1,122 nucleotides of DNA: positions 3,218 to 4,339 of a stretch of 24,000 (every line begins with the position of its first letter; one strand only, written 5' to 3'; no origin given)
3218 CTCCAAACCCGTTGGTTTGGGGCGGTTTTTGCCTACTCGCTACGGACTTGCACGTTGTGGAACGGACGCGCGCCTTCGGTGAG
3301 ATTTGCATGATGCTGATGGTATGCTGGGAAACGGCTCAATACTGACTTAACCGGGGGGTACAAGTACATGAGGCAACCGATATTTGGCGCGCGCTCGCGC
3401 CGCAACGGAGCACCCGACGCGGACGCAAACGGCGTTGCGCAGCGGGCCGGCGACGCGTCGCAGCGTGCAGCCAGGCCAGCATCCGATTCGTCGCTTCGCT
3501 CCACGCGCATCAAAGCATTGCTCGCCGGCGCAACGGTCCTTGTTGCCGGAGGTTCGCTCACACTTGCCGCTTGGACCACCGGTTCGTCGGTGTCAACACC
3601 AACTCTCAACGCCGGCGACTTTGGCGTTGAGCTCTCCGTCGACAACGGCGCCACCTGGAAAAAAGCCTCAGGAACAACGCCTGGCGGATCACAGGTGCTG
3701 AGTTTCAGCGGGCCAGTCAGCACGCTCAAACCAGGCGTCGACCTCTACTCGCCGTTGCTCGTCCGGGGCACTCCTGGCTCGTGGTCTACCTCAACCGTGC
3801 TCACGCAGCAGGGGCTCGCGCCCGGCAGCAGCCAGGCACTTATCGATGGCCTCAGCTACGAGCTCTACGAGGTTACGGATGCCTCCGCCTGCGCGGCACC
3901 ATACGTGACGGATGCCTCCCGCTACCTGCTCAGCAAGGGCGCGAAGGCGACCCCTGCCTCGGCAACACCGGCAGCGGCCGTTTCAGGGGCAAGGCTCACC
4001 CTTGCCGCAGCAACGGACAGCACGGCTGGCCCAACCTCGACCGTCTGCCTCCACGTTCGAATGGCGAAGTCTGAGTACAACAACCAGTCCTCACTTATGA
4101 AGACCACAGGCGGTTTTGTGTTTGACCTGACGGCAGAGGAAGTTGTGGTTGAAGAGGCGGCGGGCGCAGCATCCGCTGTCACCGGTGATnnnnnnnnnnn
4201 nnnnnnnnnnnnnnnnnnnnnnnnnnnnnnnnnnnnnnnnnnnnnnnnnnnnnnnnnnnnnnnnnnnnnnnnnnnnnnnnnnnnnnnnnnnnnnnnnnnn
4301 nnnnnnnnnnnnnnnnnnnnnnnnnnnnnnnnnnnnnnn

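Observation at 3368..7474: Translationally coupled SipW-type signal peptidase cassette with two dedicated cargo proteins (TasA-like candidate plus giant RCC1 protein)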

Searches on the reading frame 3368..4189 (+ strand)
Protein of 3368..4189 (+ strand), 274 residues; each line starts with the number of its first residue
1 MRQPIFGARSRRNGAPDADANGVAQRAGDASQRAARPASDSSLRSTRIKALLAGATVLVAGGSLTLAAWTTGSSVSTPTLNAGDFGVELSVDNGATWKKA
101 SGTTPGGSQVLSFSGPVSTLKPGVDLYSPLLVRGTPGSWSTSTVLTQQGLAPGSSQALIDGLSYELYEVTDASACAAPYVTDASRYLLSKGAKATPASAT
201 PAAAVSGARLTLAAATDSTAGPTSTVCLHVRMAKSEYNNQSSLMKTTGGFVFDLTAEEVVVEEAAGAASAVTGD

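Call 3: search_protein_families(library=pfam, proteins=[window:3368-4189:+], max_evalue=1)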
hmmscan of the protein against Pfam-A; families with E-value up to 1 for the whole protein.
window:3368-4189:+ (274 aa): 0 families

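Call 4: search_protein_families(library=ncbifam, proteins=[window:3368-4189:+], max_evalue=1)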
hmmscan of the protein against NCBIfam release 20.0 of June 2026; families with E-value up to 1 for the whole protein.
window:3368-4189:+ (274 aa): 2 families
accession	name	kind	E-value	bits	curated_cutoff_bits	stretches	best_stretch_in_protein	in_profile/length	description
TIGR04089.1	exp_by_SipW_III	subfamily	0.00029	21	60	1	53-103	10-60/179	alternate-type signal peptide domain-containing protein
NF049861.1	SCO2400_fam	subfamily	0.024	15.2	55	1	14-70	63-118/136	SCO2400 family protein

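Call 8: find_encoding_contigs(protein=window:3368-4189:+, flank=10000, max_places=6)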
Protein window:3368-4189:+ (274 aa): 1 contig read that carries it; 1 place shown.
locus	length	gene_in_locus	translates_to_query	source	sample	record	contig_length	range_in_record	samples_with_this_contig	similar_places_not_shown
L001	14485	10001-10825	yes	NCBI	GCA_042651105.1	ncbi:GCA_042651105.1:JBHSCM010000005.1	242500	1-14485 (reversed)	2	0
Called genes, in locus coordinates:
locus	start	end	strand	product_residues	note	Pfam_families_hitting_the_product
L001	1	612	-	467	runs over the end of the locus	PF02687:FtsX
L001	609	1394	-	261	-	PF00005:ABC_tran, PF02463:SMC_N (faint), PF13304:AAA_21 (faint)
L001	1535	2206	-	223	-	PF00072:Response_reg, PF08281:Sigma70_r4_2 (weak), PF00196:GerE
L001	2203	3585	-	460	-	PF23539:DUF7134, PF07730:HisKA_3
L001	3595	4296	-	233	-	PF09335:VTT_dom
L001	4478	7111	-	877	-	PF13191:AAA_16, PF13401:AAA_22 (weak), PF00196:GerE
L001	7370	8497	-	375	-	PF04107:GCS2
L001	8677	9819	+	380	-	PF01594:AI-2E_transport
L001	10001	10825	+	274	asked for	-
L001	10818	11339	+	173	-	-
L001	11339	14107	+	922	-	PF13540:RCC1_2, PF25390:WD40_RLD, PF00415:RCC1, PF13540:RCC1_2 (weak), PF25390:WD40_RLD, PF13540:RCC1_2 (weak), PF25390:WD40_RLD (weak), PF13540:RCC1_2 (weak), +1 more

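Call 9: find_homologous_proteins(query=window:3368-4189:+)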
Query window:3368-4189:+ (274 aa): 6 proteins with E <= 0.001 among 8000 candidates.
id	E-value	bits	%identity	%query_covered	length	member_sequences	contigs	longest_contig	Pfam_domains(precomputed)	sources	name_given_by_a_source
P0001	3.4e-165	566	100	100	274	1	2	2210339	-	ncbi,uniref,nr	ncbi:hypothetical protein [Lysinibacter cavernae]|uniref:Uncharacterized protein n=1 Tax=Lysinibacte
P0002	6.6e-68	247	58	83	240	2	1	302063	-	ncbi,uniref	ncbi:hypothetical protein ACL9RL_12950 [Plantibacter sp. Mn2098]|uniref:hypothetical protein n=1 Tax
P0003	1.2e-62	230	56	85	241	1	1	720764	-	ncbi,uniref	ncbi:hypothetical protein KXS11_04255 [Plantibacter flavus]|uniref:hypothetical protein n=1 Tax=Plan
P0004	9.1e-7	47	36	59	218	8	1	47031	-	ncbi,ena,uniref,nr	ncbi:SipW-dependent-type signal peptide-containing protein [Leucobacter chromiiresistens]|uniref:Sip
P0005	8.7e-6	44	46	33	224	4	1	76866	-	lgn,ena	-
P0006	7.7e-5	41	33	48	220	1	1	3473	-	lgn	-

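Call 10: find_encoding_contigs(protein=P0002, flank=8000, max_places=3)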
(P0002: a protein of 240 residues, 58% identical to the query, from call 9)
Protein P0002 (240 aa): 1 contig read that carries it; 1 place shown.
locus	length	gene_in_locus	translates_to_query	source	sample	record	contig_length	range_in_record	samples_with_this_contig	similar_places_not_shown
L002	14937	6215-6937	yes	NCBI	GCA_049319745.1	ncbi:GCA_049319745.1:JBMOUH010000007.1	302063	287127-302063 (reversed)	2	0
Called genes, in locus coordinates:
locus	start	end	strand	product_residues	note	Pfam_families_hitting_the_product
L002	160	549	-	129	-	PF10708:DUF2510 (faint)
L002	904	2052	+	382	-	PF22564:HAAS (weak)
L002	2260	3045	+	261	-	PF08021:FAD_binding_9, PF04954:SIP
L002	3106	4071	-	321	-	PF01513:NAD_kinase, PF20143:NAD_kinase_C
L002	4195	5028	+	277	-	PF12695:Abhydrolase_5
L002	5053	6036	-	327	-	PF05448:AXE1, PF00326:Peptidase_S9 (faint)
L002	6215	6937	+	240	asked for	-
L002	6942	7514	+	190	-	-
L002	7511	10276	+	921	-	PF25390:WD40_RLD, PF00415:RCC1 (weak), PF13540:RCC1_2, PF25390:WD40_RLD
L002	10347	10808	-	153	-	PF12823:DUF3817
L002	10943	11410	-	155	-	PF23621:BP74_N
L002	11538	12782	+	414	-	PF00155:Aminotran_1_2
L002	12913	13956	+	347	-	PF00296:Bac_luciferase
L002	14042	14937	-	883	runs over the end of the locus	PF21686:LigD_Prim-Pol, PF13298:LigD_N, PF01068:DNA_ligase_A_M, PF04679:DNA_ligase_A_C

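Call 11: find_encoding_contigs(protein=P0003, flank=8000, max_places=3)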
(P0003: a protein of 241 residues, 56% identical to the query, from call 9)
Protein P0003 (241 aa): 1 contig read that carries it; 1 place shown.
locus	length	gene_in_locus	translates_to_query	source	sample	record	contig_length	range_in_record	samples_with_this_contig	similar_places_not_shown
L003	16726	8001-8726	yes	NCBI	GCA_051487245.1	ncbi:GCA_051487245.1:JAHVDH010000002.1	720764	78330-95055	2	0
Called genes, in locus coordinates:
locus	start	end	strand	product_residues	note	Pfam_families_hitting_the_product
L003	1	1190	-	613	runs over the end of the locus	PF00664:ABC_membrane, PF00005:ABC_tran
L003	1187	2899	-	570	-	PF00664:ABC_membrane, PF00005:ABC_tran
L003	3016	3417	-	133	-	PF10708:DUF2510 (faint)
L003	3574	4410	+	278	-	PF08021:FAD_binding_9, PF04954:SIP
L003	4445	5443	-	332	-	PF01513:NAD_kinase, PF20143:NAD_kinase_C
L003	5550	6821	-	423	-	PF02770:Acyl-CoA_dh_M, PF08028:Acyl-CoA_dh_2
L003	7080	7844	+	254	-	PF12695:Abhydrolase_5, PF20408:Abhydrolase_11 (faint)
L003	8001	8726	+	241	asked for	-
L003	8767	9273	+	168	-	-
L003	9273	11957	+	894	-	PF25390:WD40_RLD, PF00415:RCC1, PF13540:RCC1_2, PF25390:WD40_RLD (weak)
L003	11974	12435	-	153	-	PF12823:DUF3817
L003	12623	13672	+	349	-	PF00296:Bac_luciferase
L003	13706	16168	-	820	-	PF21686:LigD_Prim-Pol, PF13298:LigD_N, PF01068:DNA_ligase_A_M, PF04679:DNA_ligase_A_C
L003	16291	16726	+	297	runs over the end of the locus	PF02735:Ku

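Call 12: find_encoding_contigs(protein=P0004, flank=8000, max_places=3)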
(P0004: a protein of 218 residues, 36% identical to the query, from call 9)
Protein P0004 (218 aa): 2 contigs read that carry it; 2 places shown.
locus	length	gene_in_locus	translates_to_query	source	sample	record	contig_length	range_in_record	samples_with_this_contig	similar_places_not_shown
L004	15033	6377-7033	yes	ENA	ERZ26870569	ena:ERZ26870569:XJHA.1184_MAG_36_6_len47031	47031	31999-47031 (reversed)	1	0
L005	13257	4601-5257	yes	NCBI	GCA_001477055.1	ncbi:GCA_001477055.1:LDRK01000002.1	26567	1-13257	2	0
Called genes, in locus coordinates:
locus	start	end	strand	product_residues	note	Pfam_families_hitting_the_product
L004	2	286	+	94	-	?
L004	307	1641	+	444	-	PF02627:CMD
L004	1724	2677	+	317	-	PF01680:SOR_SNZ, PF05690:ThiG (weak)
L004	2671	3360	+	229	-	PF01174:SNO, PF07685:GATase_3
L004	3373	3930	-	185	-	PF13560:HTH_31, PF01381:HTH_3, PF12844:HTH_19 (weak), PF13413:HTH_25 (weak), PF13443:HTH_26, PF07883:Cupin_2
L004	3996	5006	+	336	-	PF07992:Pyr_redox_2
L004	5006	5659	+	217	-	PF05724:TPMT (weak), PF13489:Methyltransf_23, PF03848:TehB (weak), PF08241:Methyltransf_11 (weak), PF08242:Methyltransf_12, PF13649:Methyltransf_25, PF13847:Methyltransf_31 (weak)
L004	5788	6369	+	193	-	-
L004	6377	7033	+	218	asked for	-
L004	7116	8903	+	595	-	-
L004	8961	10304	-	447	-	PF01336:tRNA_anti-codon, PF00152:tRNA-synt_2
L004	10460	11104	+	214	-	PF00300:His_Phos_1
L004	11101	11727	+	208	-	PF08534:Redoxin, PF00578:AhpC-TSA, PF13098:Thioredoxin_2 (weak), PF13905:Thioredoxin_8 (weak)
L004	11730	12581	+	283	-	PF02683:DsbD_TM (faint)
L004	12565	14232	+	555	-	PF05140:ResB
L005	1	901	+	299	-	PF01680:SOR_SNZ, PF05690:ThiG (weak)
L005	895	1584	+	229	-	PF01174:SNO, PF07685:GATase_3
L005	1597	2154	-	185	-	PF13560:HTH_31, PF01381:HTH_3, PF12844:HTH_19 (weak), PF13413:HTH_25 (weak), PF13443:HTH_26, PF07883:Cupin_2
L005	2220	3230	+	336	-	PF07992:Pyr_redox_2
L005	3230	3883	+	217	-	PF05724:TPMT (weak), PF13489:Methyltransf_23, PF03848:TehB (weak), PF08241:Methyltransf_11 (weak), PF08242:Methyltransf_12, PF13649:Methyltransf_25, PF13847:Methyltransf_31 (weak)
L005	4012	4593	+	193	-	-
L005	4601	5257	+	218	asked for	-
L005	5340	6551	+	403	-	-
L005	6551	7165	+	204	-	-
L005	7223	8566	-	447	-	PF01336:tRNA_anti-codon, PF00152:tRNA-synt_2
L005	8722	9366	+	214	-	PF00300:His_Phos_1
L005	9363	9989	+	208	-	PF00578:AhpC-TSA, PF08534:Redoxin, PF13098:Thioredoxin_2 (weak), PF13905:Thioredoxin_8 (weak)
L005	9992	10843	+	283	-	PF02683:DsbD_TM (faint)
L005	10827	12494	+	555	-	PF05140:ResB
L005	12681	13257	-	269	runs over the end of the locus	PF00528:BPD_transp_1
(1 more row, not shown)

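Call 22: search_solved_structures(query=A2, max_evalue=10, show_alignments=3)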
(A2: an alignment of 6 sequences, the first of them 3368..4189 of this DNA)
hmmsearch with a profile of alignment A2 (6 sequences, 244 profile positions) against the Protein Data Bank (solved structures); distinct sequences matched with E-value up to 10: 1.
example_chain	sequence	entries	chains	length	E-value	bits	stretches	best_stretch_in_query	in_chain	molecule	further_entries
2mlp_A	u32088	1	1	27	0.78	12.4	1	63-76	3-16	MCBA PROPEPTIDE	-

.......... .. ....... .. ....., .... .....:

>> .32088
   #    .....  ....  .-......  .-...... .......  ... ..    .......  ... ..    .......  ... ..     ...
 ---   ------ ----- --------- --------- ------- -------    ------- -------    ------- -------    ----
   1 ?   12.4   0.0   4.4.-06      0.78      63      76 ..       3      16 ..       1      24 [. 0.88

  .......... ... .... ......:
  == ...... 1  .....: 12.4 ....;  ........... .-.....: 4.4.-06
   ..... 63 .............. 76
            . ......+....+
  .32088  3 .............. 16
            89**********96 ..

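Call 23: find_homologous_proteins(query=A2, max_evalue=0.001)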
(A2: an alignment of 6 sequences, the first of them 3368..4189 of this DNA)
Query A2 (6 sequences) (274 aa, profile of the alignment): 148 proteins with E <= 0.001 among 8000 candidates; the best 120 are listed.
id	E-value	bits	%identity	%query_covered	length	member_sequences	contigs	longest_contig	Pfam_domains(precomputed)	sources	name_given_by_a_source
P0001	3.6e-102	359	100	100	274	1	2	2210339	-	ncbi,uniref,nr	ncbi:hypothetical protein [Lysinibacter cavernae]|uniref:Uncharacterized protein n=1 Tax=Lysinibacte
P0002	7.3e-100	352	58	83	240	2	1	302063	-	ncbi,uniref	ncbi:hypothetical protein ACL9RL_12950 [Plantibacter sp. Mn2098]|uniref:hypothetical protein n=1 Tax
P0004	1.2e-82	295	36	59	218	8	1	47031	-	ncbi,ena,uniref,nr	ncbi:SipW-dependent-type signal peptide-containing protein [Leucobacter chromiiresistens]|uniref:Sip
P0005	5.4e-82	293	46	33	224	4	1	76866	-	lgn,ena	-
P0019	4.7e-78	280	40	33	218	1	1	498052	-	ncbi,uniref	ncbi:SipW-dependent-type signal peptide-containing protein [Leucobacter sp. USCH14]|uniref:SipW-depe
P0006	5.1e-76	273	33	48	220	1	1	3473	-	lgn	-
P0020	1.3e-75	272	44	33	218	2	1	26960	-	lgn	-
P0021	1.5e-73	265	47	33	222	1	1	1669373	-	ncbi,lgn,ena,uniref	ncbi:SipW-dependent-type signal peptide-containing protein [Leucobacter sp. NPDC058333]|uniref:SipW-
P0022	1.2e-69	253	34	48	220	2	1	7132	-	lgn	-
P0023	4.4e-62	228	38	58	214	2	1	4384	-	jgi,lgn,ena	-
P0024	1.1e-61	226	31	58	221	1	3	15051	-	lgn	-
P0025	1.4e-60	223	39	41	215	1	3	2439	-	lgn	-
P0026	3.0e-60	222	34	59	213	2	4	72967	-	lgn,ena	-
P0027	4.3e-58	215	36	41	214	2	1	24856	-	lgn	-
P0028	4.5e-58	215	35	51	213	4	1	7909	-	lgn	-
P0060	4.5e-42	162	36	30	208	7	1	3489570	-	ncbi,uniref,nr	ncbi:SipW-dependent-type signal peptide-containing protein [Microbacterium sp. JZ37]|uniref:SipW-dep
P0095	2.4e-33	134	32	62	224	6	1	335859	-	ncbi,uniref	ncbi:SipW-dependent-type signal peptide-containing protein [Paenarthrobacter sp. NPDC090520]|uniref:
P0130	1.5e-25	108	31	64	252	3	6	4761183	-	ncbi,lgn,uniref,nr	ncbi:SipW-dependent-type signal peptide-containing protein [Kineococcus radiotolerans]|uniref:Riboso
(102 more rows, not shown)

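Call 29: search_protein_representatives(alignment_id=A2)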
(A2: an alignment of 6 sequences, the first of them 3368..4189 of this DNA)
Query: 6 sequences, 244 profile positions. Proteins with E-value up to 0.001 (for the whole library): 659; up to 1e-10: 402; up to 1e-30: 23. The best 150 are listed.
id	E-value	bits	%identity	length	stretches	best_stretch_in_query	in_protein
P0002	2.3e-100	351.5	-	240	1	1-244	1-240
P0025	4.4e-61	222.9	-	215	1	13-241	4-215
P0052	1.3e-49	185.3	-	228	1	9-241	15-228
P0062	6.1e-42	160.2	-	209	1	20-239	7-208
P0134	2.1e-40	155.1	-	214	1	10-237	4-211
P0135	7.7e-38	146.7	-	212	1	25-239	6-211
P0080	1.8e-37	145.5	-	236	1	10-240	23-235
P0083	2.4e-37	145.1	-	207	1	18-238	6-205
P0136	5.6e-37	143.9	-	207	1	20-239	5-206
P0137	1.3e-35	139.5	-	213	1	21-240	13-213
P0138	2.0e-35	138.8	-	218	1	14-241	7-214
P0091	3.3e-35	138.1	-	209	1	13-239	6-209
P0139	3.9e-35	137.9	-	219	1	17-240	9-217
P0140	4.8e-35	137.6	-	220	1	19-239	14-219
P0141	8.0e-35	136.8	-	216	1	12-240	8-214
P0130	4.7e-26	108.1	-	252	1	22-236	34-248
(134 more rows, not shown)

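Call 30: search_protein_families(library=ncbifam, alignment_id=A3, max_evalue=0.01)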
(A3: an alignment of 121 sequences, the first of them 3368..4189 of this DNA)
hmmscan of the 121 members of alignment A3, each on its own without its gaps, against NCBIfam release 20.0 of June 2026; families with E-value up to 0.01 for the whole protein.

A. member 1, window:3368-4189:+ (274 aa): 1 family
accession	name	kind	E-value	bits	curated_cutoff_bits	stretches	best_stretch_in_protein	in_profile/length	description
TIGR04089.1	exp_by_SipW_III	subfamily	0.00029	21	60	1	53-103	10-60/179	alternate-type signal peptide domain-containing protein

B. families by the number of members that match (of 121 scanned): 7 families
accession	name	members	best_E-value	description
TIGR04088.1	cognate_SipW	117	1.1e-10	SipW-dependent-type signal peptide-containing protein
TIGR04089.1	exp_by_SipW_III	7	6.2e-05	alternate-type signal peptide domain-containing protein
TIGR02228.1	sigpep_I_arch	1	1.9e-10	signal peptidase I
NF046067.1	SigPepSipWBacil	1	7.1e-05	signal peptidase I SipW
NF049861.1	SCO2400_fam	1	0.0017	SCO2400 family protein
NF052375.1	antisigma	1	0.003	anti-sigma factor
TIGR02227.1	sigpep_I_bact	1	0.0032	signal peptidase I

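Call 31: search_protein_families(library=pfam, alignment_id=A3, max_evalue=1)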
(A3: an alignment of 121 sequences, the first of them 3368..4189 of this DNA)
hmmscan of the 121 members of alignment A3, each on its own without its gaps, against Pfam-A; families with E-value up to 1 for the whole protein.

A. member 1, window:3368-4189:+ (274 aa): 0 families

B. families by the number of members that match (of 121 scanned): 32 families (the first 25 are shown)
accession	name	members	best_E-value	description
PF12389.13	Peptidase_M73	13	0.004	Camelysin metallo-endopeptidase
PF05481.17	Myco_19_kDa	11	0.034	Mycobacterium 19 kDa lipoprotein antigen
PF00339.34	Arrestin_N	6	0.0016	Arrestin (or S-antigen), N-terminal domain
PF12704.14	MacB_PCD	3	0.0094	MacB-like periplasmic core domain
PF09327.17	Phage_Tail_Tip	3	0.016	Bacteriophage tail tip fiber protein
PF20082.4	DUF6476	2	0.13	Family of unknown function (DUF6476)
PF22852.1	SoxE_N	1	0.0066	Sulfocyanin, N-terminal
PF10502.14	Peptidase_S26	1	0.016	Signal peptidase, peptidase S26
PF22118.2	MtrF-like_dom-III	1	0.029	Decaheme cytochrome c component MtrF-like domain III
PF15788.10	DUF4705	1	0.037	Domain of unknown function (DUF4705)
PF19607.4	DUF6112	1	0.046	Family of unknown function (DUF6112)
PF00352.27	TBP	1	0.049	Transcription factor TFIID (or TATA-binding protein, TBP)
PF18888.5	DUF5650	1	0.068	Repeat of unknown function (DUF5650)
PF07584.16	BatA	1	0.09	Aerotolerance regulator N-terminal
PF04290.18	DctQ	1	0.094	Tripartite ATP-independent periplasmic transporters, DctQ component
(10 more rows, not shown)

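Call 32: predict_structure(alignment_id=A3)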
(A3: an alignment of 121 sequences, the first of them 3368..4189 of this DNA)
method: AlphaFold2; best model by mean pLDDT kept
length: 274 residues; sequences in the alignment: 121
mean_pLDDT: 72.3   pTM: 0.61
mean pLDDT of the five models: 72.3, 72.1, 70.6, 69.6, 68.9
residues with pLDDT >= 90: 49; 70-90: 99; 50-70: 93; < 50: 33
segments of 3 or more residues with pLDDT < 50: 19-23, 31-33, 60-64, 66-70
pLDDT, mean of each block of 10 residues (from residue 1): 56 53 47 52 51 52 45 55 86 91 59 62 89 94 85 88 90 78 76 71 71 94 93 85 84 82 66 64
secondary structure, 60 per line:
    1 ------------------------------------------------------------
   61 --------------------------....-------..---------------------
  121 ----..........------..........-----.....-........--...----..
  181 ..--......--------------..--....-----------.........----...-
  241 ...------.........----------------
elements in order: E87-90 E125-134 E141-150 H156-160 E162-169 H179-182 E185-190 E209-212 E224-232 E250-258
